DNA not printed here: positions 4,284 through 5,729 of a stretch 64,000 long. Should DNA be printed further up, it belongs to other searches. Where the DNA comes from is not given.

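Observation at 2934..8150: Locus A: two YheC/YheD-type ATP-grasp genes coupled to two MurF-type Mur ligases, outside any cell-wall (dcw) context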

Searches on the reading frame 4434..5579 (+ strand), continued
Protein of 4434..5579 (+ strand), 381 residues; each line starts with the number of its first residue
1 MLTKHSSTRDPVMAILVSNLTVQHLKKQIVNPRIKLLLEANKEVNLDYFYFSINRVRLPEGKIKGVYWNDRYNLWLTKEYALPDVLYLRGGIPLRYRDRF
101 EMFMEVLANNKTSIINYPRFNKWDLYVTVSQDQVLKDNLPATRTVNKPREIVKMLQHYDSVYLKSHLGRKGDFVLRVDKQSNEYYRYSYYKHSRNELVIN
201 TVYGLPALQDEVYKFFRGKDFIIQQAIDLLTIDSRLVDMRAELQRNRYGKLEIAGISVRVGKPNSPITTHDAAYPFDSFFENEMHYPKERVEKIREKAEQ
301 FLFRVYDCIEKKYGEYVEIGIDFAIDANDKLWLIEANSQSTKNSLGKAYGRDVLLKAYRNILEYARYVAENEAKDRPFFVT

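Call 101: search_protein_families(library=pfam, proteins=[L031:291-1631:+, L031:1675-3612:+, L031:3587-4552:+, L031:4549-5313:+, L031:5347-6450:+, L031:6508-7458:+, L031:7467-8534:-, L031:12602-13624:-, L031:16182-17252:+, L031:18847-20133:+], max_evalue=0.00001)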
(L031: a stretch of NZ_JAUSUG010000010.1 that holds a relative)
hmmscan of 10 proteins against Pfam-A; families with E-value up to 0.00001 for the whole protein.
L031:291-1631:+ (446 aa): 4 families
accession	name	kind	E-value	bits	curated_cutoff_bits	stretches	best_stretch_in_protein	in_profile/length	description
PF03721.20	UDPG_MGDP_dh_N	-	9.8e-44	149.6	27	1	20-196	2-181/187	UDP-glucose/GDP-mannose dehydrogenase family, NAD binding domain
PF00984.24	UDPG_MGDP_dh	-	1.3e-30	105.8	25.4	1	217-307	2-93/94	UDP-glucose/GDP-mannose dehydrogenase family, central domain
PF03720.21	UDPG_MGDP_dh_C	-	1.2e-21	77.4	30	1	334-429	1-102/103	UDP-glucose/GDP-mannose dehydrogenase family, UDP binding domain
PF03446.21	NAD_binding_2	-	2.2e-09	38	21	1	20-155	1-111/161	NAD binding domain of 6-phosphogluconate dehydrogenase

L031:1675-3612:+ (645 aa): 3 families
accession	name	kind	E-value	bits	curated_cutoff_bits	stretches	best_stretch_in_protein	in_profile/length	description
PF00535.33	Glycos_transf_2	-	8.2e-35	120.7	23.3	1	7-159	1-156/168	Glycosyl transferase family 2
PF13524.12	Glyco_trans_1_2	-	1.6e-15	57.7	25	1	500-612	28-143/144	Glycosyl transferase-like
PF10111.15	Glyco_tranf_2_2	-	4.3e-07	30.1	27.3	1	7-132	1-134/276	Glycosyltransferase like family 2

L031:3587-4552:+ (321 aa): 3 families
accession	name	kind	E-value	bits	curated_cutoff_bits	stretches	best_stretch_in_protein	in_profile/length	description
PF00534.26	Glycos_transf_1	-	1.2e-13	51.4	26.4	1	206-293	84-171/172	Glycosyl transferases group 1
PF13692.12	Glyco_trans_1_4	-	1.3e-10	42.2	27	1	204-280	66-142/142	Glycosyl transferases group 1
PF13524.12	Glyco_trans_1_2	-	1.5e-07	31.9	25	1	206-309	38-143/144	Glycosyl transferase-like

L031:4549-5313:+ (254 aa): 1 family
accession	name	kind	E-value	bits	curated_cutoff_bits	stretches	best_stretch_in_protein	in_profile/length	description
PF22882.2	GT-D-like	-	9.3e-48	162.8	27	1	18-224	3-208/210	GT-D fold-like domain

L031:5347-6450:+ (367 aa): 1 family
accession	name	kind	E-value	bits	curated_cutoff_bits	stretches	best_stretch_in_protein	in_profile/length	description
PF04230.19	PS_pyruv_trans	-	1.3e-25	91.4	25.3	1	60-295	38-278/280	Polysaccharide pyruvyl transferase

L031:6508-7458:+ (316 aa): 4 families
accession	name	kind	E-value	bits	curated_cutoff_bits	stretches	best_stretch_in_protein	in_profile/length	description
PF13847.12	Methyltransf_31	-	2.2e-07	31.1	27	1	182-252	3-79/145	Methyltransferase domain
PF13649.12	Methyltransf_25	-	3.6e-07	31.2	27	1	186-262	1-76/97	Methyltransferase domain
PF08003.17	Methyltransf_9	-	8.6e-07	28.7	23.8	1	179-220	112-153/315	Protein of unknown function (DUF1698)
PF06325.19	PrmA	-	9.7e-06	25.7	22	0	175-222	154-201/296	Ribosomal protein L11 methyltransferase (PrmA)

L031:7467-8534:- (355 aa): 0 families

L031:12602-13624:- (340 aa): 2 families
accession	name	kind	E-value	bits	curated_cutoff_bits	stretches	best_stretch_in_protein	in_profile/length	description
PF01177.27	Asp_Glu_race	-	1.6e-35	123.2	31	1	15-232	1-211/211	Asp/Glu/Hydantoin racemase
PF00708.24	Acylphosphatase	-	1.3e-24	86.7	22.5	1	254-337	2-85/85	Acylphosphatase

L031:16182-17252:+ (356 aa): 4 families
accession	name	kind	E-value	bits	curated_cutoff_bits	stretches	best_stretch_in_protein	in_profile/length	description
PF07478.18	Dala_Dala_lig_C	-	3.6e-72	242.6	24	1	147-347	1-203/204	D-ala D-ala ligase C-terminus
PF01820.27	Dala_Dala_lig_N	-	3.3e-32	112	34.6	1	4-130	1-121/121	D-ala D-ala ligase N-terminus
PF02222.28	ATP-grasp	-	5.5e-10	39.6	27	1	147-317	2-160/179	ATP-grasp domain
PF02786.22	CPSase_L_D2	-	5.4e-08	33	19.8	1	140-318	1-178/211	Carbamoyl-phosphate synthase L chain, ATP binding domain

L031:18847-20133:+ (428 aa): 3 families
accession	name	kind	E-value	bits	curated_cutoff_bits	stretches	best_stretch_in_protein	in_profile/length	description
PF03721.20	UDPG_MGDP_dh_N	-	1.4e-42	145.8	27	1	11-189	2-183/187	UDP-glucose/GDP-mannose dehydrogenase family, NAD binding domain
PF00984.24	UDPG_MGDP_dh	-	2.1e-31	108.3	25.4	1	208-298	2-93/94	UDP-glucose/GDP-mannose dehydrogenase family, central domain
PF03720.21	UDPG_MGDP_dh_C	-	5.6e-21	75.3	30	1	326-418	2-101/103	UDP-glucose/GDP-mannose dehydrogenase family, UDP binding domain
